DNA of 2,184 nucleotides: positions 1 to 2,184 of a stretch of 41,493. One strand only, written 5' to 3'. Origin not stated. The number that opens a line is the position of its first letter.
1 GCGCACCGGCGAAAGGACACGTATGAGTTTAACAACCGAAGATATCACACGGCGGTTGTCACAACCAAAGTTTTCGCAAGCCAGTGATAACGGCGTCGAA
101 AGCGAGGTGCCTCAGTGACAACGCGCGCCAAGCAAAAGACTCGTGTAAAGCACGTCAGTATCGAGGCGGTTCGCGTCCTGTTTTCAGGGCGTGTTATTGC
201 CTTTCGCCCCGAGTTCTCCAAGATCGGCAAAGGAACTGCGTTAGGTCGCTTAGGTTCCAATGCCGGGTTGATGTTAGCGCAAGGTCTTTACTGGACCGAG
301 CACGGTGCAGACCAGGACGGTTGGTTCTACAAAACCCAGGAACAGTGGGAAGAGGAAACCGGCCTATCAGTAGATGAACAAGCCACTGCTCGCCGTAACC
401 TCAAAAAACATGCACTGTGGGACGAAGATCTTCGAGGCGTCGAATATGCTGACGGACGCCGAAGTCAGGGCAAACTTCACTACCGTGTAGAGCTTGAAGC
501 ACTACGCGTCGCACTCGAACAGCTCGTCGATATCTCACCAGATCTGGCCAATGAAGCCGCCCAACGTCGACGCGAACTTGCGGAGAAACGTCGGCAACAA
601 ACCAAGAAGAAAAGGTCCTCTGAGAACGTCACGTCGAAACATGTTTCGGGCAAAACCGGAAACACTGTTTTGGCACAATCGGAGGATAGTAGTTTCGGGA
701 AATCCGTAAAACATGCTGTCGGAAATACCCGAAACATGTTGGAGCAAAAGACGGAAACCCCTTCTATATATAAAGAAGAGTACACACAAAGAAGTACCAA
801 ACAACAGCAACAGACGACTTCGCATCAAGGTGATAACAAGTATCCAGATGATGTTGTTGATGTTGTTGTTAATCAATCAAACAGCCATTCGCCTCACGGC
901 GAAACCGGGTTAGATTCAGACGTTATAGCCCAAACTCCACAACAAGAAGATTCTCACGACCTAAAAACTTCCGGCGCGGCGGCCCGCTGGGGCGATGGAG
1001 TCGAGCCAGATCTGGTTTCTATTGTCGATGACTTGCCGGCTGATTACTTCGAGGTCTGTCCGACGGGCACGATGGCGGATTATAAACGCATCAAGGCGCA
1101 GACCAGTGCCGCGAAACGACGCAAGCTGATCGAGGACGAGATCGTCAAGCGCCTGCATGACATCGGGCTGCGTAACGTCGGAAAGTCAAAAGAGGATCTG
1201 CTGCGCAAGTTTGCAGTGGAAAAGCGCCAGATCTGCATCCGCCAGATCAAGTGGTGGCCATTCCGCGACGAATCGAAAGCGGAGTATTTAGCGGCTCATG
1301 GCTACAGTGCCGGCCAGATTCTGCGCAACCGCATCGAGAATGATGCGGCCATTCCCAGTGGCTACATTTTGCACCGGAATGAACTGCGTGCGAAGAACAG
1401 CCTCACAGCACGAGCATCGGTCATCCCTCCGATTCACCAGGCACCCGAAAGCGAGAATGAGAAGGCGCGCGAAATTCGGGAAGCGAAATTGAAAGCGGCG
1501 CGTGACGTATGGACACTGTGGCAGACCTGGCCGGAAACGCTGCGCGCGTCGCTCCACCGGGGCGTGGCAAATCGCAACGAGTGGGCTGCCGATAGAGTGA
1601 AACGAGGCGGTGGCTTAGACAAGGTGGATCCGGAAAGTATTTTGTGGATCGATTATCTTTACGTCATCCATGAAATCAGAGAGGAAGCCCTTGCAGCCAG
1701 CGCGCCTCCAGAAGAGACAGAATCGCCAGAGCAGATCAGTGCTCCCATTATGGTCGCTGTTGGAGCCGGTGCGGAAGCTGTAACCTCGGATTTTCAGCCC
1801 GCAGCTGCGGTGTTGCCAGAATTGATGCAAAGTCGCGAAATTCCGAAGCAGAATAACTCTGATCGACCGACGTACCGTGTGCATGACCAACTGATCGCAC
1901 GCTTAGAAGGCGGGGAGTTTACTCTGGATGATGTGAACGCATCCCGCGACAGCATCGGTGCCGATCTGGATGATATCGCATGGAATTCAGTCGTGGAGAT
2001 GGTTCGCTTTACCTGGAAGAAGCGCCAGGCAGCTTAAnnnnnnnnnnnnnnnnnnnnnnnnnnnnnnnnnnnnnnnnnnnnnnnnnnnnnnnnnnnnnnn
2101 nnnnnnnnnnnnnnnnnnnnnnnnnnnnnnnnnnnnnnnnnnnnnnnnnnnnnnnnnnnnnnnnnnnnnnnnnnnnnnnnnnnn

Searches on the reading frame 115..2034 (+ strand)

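Call 14: search_protein_families(library=pfam, proteins=[window:115-2034:+], max_evalue=0.001)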
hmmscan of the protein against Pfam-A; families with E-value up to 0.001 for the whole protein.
window:115-2034:+ (640 aa): 0 families

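Call 76: search_protein_families(library=phrogs, proteins=[window:115-2034:+], max_evalue=0.001)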
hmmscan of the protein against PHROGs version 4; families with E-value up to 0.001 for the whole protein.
window:115-2034:+ (640 aa): 3 families
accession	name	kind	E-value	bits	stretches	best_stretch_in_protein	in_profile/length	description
phrog_9773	-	DNA, RNA and nucleotide metabolism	7.7e-28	99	1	25-225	11-194/288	replication initiation O-like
phrog_1347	-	unknown function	6e-14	52.6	1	46-170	22-141/417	-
phrog_6493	-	DNA, RNA and nucleotide metabolism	1.5e-07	32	1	47-201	23-161/261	DnaD-like helicase loader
